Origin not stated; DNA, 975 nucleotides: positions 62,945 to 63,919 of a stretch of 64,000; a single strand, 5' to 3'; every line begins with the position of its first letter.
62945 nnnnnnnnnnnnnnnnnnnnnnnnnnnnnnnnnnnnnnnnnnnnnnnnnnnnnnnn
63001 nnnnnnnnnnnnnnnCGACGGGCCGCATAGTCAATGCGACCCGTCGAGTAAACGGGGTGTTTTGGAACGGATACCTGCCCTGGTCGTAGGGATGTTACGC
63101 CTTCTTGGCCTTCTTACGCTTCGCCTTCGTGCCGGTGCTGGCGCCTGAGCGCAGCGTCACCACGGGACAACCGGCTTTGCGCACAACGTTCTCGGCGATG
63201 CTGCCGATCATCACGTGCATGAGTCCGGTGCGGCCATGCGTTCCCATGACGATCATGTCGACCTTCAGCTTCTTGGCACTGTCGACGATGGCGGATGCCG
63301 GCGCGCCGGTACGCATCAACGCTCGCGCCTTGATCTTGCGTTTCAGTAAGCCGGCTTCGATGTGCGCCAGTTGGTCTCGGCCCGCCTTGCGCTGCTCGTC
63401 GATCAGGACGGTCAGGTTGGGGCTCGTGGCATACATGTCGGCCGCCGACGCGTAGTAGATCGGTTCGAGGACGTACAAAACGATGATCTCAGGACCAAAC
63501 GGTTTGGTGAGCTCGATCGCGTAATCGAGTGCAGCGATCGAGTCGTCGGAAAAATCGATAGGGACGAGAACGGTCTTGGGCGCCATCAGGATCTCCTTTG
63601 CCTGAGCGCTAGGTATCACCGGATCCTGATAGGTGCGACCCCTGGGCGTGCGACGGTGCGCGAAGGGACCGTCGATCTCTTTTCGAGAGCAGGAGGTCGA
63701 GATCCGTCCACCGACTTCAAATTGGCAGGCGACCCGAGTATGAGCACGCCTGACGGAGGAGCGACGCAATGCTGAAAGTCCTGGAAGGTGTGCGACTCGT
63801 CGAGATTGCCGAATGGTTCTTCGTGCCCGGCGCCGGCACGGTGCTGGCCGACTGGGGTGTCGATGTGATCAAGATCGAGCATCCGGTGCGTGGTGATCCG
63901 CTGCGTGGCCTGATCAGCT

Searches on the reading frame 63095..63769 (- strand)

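Call 7: search_protein_families(library=pfam, proteins=[window:63095-63769:-], max_evalue=0.001)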
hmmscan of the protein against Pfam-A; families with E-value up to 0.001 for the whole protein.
window:63095-63769:- (224 aa): 1 family
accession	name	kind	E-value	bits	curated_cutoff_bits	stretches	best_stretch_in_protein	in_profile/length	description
PF00582.32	Usp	-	4.1e-31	108.9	24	1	65-206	3-140/141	Universal stress protein family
